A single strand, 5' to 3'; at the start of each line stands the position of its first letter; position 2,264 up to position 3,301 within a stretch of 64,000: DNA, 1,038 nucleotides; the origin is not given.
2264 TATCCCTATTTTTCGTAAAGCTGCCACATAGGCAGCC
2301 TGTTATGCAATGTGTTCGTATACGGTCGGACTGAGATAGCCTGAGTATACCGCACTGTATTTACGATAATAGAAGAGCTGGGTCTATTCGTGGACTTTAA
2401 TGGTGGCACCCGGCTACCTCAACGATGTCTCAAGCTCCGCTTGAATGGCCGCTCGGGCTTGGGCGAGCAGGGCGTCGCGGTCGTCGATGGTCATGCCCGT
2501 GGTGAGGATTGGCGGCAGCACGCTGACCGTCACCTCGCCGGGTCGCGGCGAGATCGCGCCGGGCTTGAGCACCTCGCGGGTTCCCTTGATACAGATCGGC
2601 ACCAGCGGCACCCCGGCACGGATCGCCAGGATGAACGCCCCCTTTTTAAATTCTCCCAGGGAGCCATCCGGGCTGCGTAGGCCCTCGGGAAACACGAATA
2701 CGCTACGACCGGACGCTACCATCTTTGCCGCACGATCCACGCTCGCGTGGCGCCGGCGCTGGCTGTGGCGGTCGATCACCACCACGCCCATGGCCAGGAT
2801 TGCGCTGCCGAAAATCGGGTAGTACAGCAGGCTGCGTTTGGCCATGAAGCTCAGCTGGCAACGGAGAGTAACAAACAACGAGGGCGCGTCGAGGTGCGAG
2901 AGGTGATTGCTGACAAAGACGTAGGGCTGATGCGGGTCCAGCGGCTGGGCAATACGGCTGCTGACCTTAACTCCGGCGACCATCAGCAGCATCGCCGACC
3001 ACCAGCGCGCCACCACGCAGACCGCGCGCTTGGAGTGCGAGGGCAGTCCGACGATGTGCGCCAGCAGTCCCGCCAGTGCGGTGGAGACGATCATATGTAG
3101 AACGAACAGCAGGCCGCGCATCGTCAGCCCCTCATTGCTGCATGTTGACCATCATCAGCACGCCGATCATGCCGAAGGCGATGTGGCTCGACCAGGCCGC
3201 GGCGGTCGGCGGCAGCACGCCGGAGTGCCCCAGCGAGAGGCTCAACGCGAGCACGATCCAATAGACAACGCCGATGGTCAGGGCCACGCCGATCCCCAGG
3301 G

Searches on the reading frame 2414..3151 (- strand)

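Call 51: search_protein_families(library=pfam, proteins=[window:2414-3151:-], max_evalue=0.0001)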
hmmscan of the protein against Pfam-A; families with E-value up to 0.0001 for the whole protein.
window:2414-3151:- (245 aa): 1 family
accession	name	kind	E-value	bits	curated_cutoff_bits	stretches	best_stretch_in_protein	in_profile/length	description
PF01553.26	Acyltransferase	-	2.6e-31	108.6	23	1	69-189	8-132/132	Acyltransferase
